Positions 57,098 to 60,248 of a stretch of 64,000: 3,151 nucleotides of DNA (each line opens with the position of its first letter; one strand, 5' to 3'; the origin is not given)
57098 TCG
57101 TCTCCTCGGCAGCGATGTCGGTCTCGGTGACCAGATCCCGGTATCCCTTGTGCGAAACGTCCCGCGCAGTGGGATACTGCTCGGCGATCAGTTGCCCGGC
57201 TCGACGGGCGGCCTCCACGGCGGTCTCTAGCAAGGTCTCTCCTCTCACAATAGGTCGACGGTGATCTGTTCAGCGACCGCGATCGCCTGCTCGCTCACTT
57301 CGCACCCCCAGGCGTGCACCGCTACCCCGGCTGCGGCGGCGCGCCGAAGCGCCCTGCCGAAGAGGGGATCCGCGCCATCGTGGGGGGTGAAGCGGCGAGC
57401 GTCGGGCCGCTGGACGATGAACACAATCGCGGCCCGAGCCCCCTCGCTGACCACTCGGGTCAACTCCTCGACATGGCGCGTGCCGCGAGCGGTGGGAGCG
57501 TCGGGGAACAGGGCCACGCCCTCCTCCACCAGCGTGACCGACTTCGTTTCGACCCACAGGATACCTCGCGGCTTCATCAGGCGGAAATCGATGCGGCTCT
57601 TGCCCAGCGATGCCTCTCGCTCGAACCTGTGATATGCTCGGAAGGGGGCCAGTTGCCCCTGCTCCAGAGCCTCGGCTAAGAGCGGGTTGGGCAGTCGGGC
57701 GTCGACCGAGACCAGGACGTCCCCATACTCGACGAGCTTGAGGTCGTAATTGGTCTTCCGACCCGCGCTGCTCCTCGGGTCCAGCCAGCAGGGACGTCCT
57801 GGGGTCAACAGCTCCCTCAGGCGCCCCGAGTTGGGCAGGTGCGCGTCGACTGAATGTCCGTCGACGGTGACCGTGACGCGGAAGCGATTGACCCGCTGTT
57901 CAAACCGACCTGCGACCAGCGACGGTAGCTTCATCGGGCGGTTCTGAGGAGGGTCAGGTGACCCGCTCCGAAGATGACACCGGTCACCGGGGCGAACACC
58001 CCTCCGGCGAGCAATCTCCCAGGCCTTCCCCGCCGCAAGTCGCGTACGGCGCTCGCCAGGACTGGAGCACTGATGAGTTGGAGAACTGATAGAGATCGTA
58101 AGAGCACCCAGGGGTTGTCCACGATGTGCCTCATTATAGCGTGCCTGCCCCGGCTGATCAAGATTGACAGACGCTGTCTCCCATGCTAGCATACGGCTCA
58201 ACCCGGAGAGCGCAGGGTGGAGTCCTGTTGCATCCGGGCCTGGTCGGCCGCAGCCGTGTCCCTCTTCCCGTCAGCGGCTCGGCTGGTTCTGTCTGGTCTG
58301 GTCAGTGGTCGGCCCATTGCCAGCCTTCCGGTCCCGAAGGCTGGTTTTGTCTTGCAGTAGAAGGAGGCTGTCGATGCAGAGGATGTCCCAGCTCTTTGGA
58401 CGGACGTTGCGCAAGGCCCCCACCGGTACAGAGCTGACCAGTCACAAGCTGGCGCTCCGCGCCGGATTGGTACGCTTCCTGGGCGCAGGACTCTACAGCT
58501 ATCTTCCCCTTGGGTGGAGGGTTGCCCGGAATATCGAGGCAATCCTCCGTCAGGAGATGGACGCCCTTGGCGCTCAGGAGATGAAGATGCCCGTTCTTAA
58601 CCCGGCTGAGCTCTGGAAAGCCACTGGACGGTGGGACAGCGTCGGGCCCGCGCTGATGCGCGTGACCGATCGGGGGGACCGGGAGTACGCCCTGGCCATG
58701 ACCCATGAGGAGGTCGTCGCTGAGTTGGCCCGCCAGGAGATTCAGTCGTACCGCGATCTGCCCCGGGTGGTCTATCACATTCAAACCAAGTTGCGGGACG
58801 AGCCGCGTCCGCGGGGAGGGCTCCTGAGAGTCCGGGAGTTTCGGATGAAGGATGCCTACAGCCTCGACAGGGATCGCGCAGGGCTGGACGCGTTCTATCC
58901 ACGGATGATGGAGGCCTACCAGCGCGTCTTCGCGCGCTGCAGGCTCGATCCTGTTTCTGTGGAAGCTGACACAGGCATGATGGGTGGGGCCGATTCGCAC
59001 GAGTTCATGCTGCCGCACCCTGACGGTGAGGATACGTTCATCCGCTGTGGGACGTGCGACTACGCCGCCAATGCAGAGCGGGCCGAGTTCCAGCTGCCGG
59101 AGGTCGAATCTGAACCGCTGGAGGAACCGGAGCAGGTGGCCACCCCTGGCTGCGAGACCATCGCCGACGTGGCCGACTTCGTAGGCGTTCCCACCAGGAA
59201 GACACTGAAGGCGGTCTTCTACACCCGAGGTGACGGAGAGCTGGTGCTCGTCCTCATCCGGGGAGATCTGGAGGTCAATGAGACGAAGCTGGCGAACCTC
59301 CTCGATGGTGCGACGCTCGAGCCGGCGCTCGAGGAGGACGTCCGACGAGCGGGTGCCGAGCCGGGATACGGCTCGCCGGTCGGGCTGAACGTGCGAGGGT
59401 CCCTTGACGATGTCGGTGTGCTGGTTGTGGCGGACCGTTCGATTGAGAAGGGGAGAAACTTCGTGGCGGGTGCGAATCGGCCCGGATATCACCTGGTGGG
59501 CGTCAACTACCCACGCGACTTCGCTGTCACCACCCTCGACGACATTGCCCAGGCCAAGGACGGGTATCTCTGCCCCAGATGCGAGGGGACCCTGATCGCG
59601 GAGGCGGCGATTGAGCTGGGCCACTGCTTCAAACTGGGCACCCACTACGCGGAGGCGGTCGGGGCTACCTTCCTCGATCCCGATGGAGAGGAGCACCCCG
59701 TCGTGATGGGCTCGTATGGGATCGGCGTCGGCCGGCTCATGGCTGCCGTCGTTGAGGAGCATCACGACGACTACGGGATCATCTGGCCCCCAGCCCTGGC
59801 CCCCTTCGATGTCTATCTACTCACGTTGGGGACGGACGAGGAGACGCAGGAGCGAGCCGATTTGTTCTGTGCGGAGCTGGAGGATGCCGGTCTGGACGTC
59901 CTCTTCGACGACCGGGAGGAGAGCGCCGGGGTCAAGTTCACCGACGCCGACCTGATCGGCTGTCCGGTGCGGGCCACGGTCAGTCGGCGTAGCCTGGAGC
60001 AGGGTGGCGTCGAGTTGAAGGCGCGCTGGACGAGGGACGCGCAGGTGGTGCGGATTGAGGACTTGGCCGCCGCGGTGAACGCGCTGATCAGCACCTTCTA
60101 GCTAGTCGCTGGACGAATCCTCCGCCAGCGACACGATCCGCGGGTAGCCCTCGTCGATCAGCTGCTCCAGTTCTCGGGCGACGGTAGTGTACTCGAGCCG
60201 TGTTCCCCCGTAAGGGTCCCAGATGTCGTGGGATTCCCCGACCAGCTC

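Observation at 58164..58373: proS leader: strong promoter followed by a perfect 9-bp GC hairpin + U-tract just upstream of the RBS (attenuator or T-box-like control?)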

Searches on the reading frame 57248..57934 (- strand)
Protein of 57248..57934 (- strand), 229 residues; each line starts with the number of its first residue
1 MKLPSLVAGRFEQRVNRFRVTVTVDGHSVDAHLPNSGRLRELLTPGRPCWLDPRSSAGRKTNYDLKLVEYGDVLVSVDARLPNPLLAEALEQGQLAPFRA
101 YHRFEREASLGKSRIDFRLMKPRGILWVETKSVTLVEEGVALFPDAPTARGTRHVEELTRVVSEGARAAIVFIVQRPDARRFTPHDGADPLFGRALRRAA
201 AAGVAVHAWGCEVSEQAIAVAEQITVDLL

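Call 51: search_protein_families(library=ncbifam, proteins=[window:57248-57934:-], max_evalue=0.00001)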
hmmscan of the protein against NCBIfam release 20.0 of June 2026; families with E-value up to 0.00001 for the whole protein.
window:57248-57934:- (229 aa): 1 family
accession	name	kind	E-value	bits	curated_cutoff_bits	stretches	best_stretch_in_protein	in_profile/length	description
TIGR00230.1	sfsA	equivalog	7.7e-63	212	126.45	1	1-223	5-229/234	DNA/RNA nuclease SfsA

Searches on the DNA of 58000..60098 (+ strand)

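Call 4: search_rna_families(source=window, start=58000, end=58500, threshold=evalue, max_evalue=10, show_alignments=5)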
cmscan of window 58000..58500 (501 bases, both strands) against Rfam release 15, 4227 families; matches with E-value up to 10: 2.
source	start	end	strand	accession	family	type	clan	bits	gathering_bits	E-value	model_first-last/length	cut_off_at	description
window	58229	58278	-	RF03290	mir-9428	Gene; miRNA;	-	14.2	81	5.3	1-68/68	no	mir-9428 microRNA precursor family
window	58065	58091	+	RF01133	sR3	Gene; snRNA; snoRNA; CD-box;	-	9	41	9.4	26-55/55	no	Small nucleolar RNA sR3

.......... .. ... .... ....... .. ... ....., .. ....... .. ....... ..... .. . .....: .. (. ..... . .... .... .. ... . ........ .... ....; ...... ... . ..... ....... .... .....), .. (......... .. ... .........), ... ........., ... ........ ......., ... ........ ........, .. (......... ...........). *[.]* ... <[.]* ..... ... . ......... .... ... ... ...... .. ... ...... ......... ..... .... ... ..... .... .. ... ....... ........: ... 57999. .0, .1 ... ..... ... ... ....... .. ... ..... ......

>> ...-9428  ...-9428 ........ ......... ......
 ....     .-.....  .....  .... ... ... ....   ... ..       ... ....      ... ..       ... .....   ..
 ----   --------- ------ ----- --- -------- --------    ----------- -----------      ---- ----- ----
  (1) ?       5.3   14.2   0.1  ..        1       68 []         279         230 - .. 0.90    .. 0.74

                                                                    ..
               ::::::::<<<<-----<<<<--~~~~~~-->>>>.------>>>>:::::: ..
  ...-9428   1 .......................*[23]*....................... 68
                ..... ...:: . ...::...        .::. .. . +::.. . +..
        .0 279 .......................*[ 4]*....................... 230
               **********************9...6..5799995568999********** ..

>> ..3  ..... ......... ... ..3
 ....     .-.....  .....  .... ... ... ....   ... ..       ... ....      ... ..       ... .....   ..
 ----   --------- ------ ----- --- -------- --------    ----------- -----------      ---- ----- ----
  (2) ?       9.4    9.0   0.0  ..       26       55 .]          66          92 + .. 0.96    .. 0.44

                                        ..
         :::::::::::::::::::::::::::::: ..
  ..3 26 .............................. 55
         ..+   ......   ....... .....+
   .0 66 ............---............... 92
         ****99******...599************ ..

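Call 16: search_rna_families(sources=[L001, L002, L003, L004, L005, L006, L007, L008, L009, L010, L011, L012, L013, L014, L015, L016, L017, L018, L019, L020], threshold=gathering)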
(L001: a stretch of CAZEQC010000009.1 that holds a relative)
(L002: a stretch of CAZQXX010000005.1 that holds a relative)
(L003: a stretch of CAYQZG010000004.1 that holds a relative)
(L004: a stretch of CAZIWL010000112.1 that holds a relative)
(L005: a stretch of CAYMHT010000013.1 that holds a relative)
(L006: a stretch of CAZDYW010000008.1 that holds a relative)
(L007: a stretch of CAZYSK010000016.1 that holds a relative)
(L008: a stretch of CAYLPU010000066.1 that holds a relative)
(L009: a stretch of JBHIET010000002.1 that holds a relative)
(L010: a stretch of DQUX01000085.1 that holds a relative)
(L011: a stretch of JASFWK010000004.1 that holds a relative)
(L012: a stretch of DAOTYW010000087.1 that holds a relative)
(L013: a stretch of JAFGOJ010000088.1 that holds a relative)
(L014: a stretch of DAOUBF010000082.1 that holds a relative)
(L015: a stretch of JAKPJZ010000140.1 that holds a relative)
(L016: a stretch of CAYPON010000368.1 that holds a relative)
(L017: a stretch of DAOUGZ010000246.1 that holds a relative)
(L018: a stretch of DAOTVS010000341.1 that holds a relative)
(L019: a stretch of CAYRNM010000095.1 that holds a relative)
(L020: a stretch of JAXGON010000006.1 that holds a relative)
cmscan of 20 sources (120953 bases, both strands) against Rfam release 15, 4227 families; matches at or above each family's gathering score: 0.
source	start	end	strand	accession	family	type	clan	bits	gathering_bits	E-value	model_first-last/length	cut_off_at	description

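Call 46: search_rna_families(source=L009, start=2270, end=2510, threshold=evalue, max_evalue=10)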
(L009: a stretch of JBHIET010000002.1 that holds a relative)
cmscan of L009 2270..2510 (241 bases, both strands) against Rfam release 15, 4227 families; matches with E-value up to 10: 3.
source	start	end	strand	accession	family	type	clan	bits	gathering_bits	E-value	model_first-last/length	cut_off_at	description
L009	2437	2481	-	RF03071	Sodium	Cis-reg; riboswitch;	-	15.4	40.5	0.55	1-55/55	no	Na+ riboswitch aptamer (DUF1646)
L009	2431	2461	-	RF03183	MIR5516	Gene; miRNA;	-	14.1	93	3.8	1-69/69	no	MIR5516 microRNA precursor family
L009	2433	2461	-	RF02932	Betaproteobacteria-1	Gene; sRNA;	-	12.9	49.4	2.5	88-116/120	no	Betaproteobacteria-1 RNA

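Call 47: search_rna_families(sources=[L021, L022, L023, L024, L025, L026, L027, L028, L029, L030, L031, L032, L033, L034, L035, L036, L037, L038, L039, L040], threshold=gathering)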
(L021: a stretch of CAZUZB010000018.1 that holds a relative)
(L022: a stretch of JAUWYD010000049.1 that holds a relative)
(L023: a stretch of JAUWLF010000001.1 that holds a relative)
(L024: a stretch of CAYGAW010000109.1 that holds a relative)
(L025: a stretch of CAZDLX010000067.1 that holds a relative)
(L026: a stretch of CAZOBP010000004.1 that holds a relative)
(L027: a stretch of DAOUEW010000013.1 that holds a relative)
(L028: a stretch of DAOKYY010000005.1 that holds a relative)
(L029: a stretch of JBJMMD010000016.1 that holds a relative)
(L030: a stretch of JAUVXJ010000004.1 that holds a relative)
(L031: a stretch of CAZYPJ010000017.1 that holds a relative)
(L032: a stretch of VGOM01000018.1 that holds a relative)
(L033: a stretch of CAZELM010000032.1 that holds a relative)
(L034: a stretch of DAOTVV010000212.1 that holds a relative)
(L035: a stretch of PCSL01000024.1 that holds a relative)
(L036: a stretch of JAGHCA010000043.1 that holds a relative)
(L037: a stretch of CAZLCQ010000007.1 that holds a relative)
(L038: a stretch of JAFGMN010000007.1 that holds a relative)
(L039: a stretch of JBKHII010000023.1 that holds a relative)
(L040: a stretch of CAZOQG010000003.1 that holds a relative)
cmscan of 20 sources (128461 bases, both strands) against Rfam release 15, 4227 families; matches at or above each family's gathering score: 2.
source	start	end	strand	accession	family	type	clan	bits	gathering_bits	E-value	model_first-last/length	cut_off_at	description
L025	4861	4953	-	RF01852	tRNA-Sec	Gene; tRNA;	CL00001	77.6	47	6.3e-14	1-91/91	no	Selenocysteine transfer RNA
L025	4325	4434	+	RF00162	SAM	Cis-reg; riboswitch;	CL00012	77.3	44.4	4e-16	1-108/108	no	SAM riboswitch aptamer (S box leader)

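Call 71: build_rna_model(alignment_id=A1, structure=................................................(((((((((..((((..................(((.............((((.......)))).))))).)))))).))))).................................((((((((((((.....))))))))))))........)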
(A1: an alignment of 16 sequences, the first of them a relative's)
Model R1 built from alignment A1 (16 sequences, 201 columns); structure: as given.
model positions 147; base pairs 32; branch points 1; effective number of sequences 4.75; information 0.59 bits per position. Calibrated on 0.2 Mb of random sequence (short: E-values are rough).
structure used (alignment columns):
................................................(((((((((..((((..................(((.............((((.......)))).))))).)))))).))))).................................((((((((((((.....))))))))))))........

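Call 72: search_with_rna_model(model_id=R1, sources=[window, L002, L005, L008, L012, L013, L014, L015, L016, L017, L018, L019, L020, L021, L022, L023, L024, L025, L026, L027, L028, L029, L030, L031, L032, L033, L034, L035, L036, L037, L038, L039, L040, L041, L042, L043, L044, L045, L046, L047, L048, L049, L050, L051, L052, L053, L054, L055, L056, L057, L058, L059, L060, L082, L090, L093, L094, L095, L096, L097, L098, L099, L100, L101, L102, L103, L104, L105, L106, L107, L108, L109, L110, L161, L162, L163, L165, L166], max_evalue=1, show_alignments=1)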
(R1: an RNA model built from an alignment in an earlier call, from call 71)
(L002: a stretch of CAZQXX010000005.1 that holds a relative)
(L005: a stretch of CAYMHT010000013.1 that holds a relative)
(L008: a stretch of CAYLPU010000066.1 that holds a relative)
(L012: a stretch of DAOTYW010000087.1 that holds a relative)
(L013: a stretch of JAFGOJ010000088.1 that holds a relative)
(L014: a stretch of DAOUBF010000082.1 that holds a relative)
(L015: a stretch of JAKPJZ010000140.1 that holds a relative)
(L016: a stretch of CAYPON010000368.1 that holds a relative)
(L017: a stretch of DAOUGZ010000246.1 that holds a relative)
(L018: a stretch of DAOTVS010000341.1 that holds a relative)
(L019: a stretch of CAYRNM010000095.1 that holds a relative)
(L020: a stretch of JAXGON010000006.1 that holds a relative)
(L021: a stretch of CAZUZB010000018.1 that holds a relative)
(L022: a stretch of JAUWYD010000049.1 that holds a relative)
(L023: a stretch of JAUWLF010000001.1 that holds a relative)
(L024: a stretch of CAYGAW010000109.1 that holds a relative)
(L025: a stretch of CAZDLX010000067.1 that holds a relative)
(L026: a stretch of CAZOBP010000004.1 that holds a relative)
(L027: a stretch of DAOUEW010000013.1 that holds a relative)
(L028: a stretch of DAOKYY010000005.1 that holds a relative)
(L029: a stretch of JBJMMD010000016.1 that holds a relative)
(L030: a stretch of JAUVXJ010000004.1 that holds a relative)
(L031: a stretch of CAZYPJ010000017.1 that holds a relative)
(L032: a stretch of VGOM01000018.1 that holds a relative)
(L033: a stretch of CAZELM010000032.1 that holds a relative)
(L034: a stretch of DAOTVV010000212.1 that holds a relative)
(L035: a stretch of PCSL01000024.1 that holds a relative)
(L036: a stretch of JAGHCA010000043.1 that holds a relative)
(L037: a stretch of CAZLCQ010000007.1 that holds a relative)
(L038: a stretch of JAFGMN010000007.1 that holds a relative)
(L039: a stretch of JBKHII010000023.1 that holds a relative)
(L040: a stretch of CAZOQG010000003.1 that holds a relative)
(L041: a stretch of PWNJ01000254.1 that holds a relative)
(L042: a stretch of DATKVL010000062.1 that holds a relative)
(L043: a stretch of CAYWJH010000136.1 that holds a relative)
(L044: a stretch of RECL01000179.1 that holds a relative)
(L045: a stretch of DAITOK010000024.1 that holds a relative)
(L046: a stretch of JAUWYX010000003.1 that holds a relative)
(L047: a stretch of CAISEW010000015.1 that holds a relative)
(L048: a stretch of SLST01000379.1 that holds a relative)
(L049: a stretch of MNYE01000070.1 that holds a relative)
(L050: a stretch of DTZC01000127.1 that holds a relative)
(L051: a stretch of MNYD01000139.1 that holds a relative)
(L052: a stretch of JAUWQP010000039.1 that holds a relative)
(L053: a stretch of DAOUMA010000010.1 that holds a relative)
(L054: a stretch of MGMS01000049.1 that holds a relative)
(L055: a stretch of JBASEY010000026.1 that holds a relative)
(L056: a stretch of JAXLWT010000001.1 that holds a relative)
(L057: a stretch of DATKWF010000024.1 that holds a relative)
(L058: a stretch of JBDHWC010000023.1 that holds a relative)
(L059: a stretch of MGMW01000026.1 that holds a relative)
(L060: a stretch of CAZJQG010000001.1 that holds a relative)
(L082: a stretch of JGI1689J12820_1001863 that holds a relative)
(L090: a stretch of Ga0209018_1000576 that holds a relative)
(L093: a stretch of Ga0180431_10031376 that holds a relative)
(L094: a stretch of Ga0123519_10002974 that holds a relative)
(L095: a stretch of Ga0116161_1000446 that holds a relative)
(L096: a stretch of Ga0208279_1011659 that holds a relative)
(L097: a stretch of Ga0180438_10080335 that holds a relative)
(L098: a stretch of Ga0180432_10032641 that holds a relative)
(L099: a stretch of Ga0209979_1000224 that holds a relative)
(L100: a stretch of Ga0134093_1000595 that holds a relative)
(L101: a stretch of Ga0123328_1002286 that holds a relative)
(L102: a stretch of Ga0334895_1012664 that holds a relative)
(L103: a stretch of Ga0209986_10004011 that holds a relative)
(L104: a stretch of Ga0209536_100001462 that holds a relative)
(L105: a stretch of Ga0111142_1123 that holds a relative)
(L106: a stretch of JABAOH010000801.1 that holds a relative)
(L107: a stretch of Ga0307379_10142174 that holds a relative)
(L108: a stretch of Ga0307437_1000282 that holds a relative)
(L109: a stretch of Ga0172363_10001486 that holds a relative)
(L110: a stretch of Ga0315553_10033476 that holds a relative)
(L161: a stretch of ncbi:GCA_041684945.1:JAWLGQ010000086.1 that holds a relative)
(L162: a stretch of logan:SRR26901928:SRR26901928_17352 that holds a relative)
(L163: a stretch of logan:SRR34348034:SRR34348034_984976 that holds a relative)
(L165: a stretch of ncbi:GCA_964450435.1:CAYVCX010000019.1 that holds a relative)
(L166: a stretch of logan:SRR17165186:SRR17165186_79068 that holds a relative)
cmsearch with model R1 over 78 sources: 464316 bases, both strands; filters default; matches with E-value up to 1: 15.
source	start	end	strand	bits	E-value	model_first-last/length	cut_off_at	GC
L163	527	676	+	118.8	1.8e-30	1-147/147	no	0.58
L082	1026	1175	+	106.9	3.6e-27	1-147/147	no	0.53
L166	527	675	+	98.2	9.4e-25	1-147/147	no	0.54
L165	525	675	+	58.3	1e-13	1-147/147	no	0.65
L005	2326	2470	+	54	1.5e-12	1-147/147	no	0.61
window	58200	58349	+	44.5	6.2e-10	1-147/147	no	0.67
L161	727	876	+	44.5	6.2e-10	1-147/147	no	0.67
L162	727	876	+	44.5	6.2e-10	1-147/147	no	0.67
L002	2320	2469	+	40.4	8.7e-09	1-147/147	no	0.56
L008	2345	2461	+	28.7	1.5e-05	1-147/147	no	0.62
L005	2440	2466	-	17.5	0.018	116-143/147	no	0.67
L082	1146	1170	-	14.9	0.095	117-142/147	no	0.64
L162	847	871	-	12.5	0.43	117-142/147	no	0.72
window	58320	58344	-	12.5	0.43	117-142/147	no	0.72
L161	847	871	-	12.5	0.43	117-142/147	no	0.72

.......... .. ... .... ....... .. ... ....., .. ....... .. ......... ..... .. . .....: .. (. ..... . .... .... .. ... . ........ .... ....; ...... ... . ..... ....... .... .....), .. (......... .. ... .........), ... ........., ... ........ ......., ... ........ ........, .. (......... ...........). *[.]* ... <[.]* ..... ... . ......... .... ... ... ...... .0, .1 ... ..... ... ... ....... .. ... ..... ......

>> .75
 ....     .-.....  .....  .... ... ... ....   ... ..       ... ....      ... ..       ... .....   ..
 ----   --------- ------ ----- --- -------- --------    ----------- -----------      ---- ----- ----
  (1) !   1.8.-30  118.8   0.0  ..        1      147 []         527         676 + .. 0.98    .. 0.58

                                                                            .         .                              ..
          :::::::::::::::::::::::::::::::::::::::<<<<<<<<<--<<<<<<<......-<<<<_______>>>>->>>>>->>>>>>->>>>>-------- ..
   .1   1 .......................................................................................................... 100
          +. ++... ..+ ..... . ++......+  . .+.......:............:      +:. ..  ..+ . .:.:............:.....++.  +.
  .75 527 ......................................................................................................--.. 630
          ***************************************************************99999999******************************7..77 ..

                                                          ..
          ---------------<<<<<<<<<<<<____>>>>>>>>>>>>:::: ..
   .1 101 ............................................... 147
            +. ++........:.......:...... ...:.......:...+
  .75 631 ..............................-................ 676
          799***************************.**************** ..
